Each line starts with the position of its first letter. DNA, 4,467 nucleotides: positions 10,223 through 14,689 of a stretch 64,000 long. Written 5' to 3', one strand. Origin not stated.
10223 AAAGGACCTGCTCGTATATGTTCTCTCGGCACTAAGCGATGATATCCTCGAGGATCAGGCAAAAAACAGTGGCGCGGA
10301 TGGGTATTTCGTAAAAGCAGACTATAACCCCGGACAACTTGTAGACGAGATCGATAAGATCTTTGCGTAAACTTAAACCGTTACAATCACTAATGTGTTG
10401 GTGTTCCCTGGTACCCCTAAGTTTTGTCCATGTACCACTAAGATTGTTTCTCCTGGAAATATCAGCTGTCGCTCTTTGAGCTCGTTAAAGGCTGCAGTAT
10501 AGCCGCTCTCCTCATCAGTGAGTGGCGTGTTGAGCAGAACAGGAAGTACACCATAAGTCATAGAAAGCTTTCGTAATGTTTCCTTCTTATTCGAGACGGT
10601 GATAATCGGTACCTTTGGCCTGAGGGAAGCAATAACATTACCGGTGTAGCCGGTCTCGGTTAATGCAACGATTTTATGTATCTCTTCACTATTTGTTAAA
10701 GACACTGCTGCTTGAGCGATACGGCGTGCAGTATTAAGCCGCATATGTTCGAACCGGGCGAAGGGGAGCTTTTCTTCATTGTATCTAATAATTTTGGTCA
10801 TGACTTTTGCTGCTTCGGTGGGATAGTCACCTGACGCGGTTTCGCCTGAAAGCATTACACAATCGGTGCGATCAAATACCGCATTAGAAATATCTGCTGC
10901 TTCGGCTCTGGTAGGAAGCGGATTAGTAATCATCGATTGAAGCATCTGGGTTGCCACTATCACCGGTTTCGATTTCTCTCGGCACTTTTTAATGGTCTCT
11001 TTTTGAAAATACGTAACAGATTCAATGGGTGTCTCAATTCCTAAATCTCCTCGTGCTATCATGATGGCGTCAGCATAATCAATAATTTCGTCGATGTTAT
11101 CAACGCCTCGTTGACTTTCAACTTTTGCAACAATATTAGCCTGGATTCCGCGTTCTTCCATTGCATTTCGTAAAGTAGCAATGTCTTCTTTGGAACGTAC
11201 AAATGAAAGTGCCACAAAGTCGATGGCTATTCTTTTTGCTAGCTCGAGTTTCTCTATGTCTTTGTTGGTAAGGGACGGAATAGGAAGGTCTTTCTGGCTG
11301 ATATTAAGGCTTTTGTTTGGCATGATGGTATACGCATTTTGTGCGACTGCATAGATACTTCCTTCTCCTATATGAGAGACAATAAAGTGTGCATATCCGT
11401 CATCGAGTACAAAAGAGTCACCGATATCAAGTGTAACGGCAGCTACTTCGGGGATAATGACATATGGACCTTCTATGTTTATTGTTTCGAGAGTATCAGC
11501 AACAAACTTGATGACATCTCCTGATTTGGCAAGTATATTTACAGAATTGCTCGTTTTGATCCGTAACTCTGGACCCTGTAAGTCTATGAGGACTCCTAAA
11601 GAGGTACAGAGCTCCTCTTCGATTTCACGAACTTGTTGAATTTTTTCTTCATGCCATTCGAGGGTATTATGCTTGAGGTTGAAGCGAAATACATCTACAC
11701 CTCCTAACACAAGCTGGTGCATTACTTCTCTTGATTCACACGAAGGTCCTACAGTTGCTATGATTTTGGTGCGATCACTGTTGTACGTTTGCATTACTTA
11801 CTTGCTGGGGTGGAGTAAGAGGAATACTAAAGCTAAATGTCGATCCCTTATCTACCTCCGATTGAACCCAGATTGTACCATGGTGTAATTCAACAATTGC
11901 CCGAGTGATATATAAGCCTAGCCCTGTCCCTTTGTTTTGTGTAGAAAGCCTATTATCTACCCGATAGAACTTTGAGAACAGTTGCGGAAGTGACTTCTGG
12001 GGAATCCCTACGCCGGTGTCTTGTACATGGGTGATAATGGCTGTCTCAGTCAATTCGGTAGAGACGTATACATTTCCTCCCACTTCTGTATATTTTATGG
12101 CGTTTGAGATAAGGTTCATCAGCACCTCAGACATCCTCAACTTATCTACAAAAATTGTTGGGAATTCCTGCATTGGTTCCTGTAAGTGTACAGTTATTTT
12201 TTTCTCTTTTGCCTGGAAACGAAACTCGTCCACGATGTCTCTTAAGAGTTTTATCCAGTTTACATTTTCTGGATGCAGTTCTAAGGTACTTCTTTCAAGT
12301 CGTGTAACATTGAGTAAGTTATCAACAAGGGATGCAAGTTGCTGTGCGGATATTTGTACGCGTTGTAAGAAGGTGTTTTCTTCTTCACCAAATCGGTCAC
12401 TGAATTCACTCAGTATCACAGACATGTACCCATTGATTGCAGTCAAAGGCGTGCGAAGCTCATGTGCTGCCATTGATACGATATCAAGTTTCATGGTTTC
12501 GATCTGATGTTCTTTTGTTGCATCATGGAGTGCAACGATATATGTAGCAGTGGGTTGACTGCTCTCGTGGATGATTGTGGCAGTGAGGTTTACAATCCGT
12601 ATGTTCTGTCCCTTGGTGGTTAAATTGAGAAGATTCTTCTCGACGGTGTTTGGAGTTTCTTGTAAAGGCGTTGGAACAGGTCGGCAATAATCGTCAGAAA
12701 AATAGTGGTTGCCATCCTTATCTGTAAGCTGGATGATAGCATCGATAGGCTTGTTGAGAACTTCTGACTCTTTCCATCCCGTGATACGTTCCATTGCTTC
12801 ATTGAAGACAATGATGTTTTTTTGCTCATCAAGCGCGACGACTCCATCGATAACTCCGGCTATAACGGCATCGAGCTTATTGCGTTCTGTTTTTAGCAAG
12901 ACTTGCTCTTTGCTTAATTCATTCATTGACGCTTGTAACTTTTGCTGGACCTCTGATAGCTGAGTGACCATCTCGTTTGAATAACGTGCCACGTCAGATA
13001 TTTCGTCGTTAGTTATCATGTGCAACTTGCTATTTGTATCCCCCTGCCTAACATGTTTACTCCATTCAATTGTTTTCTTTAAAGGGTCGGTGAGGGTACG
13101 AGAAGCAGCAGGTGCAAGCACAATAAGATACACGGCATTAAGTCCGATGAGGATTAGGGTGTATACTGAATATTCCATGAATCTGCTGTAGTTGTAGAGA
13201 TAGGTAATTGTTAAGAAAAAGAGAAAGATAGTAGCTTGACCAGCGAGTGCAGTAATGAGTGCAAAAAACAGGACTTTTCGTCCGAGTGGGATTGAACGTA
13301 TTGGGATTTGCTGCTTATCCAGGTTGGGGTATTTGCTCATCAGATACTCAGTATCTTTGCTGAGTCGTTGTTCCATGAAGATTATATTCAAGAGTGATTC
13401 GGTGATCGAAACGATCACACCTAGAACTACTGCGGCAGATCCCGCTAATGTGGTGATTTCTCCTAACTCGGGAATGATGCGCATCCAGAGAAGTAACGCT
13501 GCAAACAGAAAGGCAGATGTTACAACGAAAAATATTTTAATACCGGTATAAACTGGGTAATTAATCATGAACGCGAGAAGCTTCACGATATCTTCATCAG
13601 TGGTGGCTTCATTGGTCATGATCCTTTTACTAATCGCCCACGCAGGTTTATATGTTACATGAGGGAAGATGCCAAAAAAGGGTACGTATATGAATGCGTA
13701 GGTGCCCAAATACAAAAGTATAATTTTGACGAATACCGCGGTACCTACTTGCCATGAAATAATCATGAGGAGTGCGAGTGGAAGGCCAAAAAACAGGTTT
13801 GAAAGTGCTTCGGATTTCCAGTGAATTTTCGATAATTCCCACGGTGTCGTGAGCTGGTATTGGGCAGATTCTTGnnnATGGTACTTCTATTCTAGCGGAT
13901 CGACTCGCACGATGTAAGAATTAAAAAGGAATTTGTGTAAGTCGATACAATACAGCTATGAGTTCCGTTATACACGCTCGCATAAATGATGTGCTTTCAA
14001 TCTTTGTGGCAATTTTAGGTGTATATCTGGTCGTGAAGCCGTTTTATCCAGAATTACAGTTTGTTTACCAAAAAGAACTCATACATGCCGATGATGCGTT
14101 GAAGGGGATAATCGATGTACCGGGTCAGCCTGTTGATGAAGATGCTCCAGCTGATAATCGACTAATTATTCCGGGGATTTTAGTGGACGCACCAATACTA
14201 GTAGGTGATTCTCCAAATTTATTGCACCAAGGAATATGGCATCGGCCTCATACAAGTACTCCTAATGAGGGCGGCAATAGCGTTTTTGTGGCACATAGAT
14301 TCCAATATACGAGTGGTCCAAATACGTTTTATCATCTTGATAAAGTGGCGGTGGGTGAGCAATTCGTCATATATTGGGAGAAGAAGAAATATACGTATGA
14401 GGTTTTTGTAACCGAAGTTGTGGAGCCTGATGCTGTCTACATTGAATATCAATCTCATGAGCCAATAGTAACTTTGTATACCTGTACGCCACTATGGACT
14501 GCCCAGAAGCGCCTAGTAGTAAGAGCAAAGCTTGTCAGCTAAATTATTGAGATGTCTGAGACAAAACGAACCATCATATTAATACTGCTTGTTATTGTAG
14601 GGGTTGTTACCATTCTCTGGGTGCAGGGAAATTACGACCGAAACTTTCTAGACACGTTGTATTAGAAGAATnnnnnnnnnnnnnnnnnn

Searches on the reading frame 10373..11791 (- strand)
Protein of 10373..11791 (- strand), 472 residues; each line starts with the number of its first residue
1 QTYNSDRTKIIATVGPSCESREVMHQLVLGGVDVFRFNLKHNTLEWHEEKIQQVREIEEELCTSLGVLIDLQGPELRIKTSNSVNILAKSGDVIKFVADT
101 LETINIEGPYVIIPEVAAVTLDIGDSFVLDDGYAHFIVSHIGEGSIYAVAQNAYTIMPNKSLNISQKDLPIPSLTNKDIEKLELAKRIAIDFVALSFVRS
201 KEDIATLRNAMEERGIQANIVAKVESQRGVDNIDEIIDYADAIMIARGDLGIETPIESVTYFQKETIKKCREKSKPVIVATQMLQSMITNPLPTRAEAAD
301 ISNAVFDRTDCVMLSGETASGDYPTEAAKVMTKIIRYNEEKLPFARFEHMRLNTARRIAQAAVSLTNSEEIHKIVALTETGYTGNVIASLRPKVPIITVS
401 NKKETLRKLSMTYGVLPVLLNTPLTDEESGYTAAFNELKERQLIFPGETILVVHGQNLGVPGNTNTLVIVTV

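Call 94: search_protein_families(library=pfam, proteins=[window:10373-11791:-], max_evalue=0.001)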
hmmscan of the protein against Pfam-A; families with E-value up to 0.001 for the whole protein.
window:10373-11791:- (472 aa): 3 families
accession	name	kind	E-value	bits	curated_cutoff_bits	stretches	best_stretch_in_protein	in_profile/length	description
PF00224.27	PK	-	3e-97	326.1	30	1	7-327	3-327/328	Pyruvate kinase, barrel domain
PF02887.21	PK_C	-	8.7e-26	90.7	28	1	357-470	2-114/114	Pyruvate kinase, alpha/beta domain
PF03328.21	HpcH_HpaI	-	2e-05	24.4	25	1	179-246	74-150/221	HpcH/HpaI aldolase/citrate lyase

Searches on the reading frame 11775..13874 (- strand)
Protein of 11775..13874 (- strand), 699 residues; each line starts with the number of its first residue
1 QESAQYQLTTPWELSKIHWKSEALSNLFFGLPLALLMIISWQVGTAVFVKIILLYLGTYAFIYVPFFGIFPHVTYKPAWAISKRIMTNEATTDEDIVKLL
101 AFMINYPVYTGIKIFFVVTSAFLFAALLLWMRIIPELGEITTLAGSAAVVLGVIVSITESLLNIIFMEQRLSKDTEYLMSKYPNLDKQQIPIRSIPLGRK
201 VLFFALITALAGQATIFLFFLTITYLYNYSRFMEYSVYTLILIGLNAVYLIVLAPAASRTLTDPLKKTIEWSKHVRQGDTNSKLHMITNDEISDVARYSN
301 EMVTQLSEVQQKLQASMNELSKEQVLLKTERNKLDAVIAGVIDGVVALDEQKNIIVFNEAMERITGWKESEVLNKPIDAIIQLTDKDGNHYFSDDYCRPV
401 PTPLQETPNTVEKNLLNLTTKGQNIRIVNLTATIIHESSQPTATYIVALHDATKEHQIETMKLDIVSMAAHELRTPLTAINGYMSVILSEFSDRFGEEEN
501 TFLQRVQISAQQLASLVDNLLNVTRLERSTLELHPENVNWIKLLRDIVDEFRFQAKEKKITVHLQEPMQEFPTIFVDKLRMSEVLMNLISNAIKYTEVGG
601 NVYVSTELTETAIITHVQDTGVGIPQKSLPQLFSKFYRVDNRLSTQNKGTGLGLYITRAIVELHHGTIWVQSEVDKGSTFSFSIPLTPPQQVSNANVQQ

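Call 94: search_protein_families(library=pfam, proteins=[window:11775-13874:-], max_evalue=0.001)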
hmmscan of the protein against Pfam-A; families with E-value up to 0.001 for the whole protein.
window:11775-13874:- (699 aa): 5 families
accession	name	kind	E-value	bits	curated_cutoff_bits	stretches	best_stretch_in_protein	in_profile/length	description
PF02518.31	HATPase_c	-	1.2e-28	100.1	26.4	1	577-687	2-110/111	Histidine kinase-, DNA gyrase B-, and HSP90-like ATPase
PF00512.31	HisKA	-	3e-13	50.1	26.9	1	462-527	2-64/66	His Kinase A (phospho-acceptor) domain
PF00989.32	PAS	-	5e-09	36.6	22.6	1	333-377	2-46/113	PAS fold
PF13426.13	PAS_9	-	1.5e-07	32.1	27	1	343-453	2-102/103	PAS domain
PF00672.30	HAMP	-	0.00033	21.3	25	1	258-307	3-52/53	HAMP domain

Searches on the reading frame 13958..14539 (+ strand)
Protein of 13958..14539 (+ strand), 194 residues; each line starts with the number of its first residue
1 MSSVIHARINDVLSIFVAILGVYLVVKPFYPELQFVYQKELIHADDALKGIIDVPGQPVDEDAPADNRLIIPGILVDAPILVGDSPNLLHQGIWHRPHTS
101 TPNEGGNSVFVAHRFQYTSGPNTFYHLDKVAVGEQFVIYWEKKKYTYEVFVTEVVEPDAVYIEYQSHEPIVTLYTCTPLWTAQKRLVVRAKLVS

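Call 25: search_protein_families(library=pfam, proteins=[window:13958-14539:+], max_evalue=0.1)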
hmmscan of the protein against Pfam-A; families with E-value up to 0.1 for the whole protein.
window:13958-14539:+ (194 aa): 1 family
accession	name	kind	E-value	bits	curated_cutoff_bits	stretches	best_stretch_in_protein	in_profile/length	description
PF04203.18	Sortase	-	6.1e-26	91.1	26.6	1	70-193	2-125/125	Sortase domain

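Call 93: search_protein_families(library=ncbifam, proteins=[window:13958-14539:+], max_evalue=10)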
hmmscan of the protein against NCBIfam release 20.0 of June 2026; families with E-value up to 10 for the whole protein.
window:13958-14539:+ (194 aa): 7 families
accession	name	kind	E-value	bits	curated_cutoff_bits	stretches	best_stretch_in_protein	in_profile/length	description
NF033745.1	class_C_sortase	subfamily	2e-22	80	160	1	68-191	95-219/220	class C sortase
TIGR01076.1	sortase_fam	subfamily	7.1e-21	74.4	39.35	1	69-191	3-126/136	sortase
NF033746.1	class_D_sortase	subfamily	8.2e-16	58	165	1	68-193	12-134/135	class D sortase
NF033747.1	class_E_sortase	subfamily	1.4e-15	57.7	160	1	67-193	72-206/211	class E sortase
NF058671.1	sortase_SrtD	exception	2.2e-15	56.8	140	1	68-191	66-186/187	class D sortase, LPxTATN-specific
TIGR03784.1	marine_sortase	equivalog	2.8e-06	27.1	158.25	1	77-185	62-169/174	class GN sortase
NF033748.1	class_F_sortase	subfamily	9.8e-05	22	166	1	93-182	48-139/155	class F sortase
